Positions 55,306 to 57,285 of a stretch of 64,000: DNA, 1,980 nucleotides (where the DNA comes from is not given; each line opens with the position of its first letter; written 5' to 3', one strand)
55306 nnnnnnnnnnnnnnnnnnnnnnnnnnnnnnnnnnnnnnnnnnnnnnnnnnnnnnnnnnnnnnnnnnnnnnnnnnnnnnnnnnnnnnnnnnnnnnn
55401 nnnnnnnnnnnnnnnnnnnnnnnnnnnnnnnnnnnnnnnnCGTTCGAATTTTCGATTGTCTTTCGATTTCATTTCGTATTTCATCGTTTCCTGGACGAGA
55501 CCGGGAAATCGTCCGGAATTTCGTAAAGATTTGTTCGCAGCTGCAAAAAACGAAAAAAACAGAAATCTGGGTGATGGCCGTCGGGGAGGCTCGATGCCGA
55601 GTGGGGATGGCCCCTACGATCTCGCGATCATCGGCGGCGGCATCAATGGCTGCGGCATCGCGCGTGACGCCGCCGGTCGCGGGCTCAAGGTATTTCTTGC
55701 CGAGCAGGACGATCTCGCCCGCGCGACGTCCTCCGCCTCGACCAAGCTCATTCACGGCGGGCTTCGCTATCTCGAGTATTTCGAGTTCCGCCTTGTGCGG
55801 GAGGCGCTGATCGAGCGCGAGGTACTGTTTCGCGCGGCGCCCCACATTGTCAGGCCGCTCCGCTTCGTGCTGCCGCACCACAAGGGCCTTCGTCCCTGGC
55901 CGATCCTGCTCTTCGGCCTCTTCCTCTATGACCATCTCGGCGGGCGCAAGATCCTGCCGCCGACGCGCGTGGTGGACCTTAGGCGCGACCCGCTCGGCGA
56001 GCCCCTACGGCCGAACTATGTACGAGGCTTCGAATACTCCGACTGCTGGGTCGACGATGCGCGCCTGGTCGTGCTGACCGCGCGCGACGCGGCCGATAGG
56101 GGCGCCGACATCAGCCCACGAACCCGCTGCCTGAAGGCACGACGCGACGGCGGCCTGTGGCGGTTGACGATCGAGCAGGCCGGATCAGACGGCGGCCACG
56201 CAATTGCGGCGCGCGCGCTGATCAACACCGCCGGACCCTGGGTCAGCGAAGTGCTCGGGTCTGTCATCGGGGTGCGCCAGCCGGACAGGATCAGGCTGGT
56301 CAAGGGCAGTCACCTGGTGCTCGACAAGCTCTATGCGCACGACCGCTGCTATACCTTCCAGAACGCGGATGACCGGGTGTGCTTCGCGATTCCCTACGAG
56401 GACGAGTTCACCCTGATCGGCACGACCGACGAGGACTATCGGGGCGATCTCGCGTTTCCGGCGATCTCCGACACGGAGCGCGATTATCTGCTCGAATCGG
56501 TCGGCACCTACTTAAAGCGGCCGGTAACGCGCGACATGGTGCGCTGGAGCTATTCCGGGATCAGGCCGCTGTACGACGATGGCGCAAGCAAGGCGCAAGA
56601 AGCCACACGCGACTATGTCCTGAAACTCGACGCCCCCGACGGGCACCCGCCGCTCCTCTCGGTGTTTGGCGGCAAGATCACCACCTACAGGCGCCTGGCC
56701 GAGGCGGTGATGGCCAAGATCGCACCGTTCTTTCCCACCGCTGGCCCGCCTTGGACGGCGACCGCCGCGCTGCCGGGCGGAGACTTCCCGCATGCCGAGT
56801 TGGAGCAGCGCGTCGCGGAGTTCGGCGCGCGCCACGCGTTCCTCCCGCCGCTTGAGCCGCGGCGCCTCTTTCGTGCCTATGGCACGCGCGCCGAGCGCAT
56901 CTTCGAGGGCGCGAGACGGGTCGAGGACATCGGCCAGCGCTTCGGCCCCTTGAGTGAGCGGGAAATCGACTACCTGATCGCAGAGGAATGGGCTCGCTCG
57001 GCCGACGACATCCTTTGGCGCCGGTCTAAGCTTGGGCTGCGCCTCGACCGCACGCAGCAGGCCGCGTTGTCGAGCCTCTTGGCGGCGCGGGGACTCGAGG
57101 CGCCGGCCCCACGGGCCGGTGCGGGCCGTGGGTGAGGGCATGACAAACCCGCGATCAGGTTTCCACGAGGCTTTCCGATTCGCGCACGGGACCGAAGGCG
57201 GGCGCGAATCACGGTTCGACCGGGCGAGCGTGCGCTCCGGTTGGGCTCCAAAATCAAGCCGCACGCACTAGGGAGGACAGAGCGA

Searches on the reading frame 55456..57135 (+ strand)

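Call 11: search_protein_families(library=pfam, proteins=[window:55456-57135:+])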
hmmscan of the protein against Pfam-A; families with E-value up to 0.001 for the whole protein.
window:55456-57135:+ (559 aa): 2 families
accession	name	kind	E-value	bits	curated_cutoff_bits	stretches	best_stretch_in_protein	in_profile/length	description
PF01266.30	DAO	-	7.6e-56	190.6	27.9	1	55-412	1-353/353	FAD dependent oxidoreductase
PF16901.10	DAO_C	-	7.4e-11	42.5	31.4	1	434-536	3-107/126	C-terminal domain of alpha-glycerophosphate oxidase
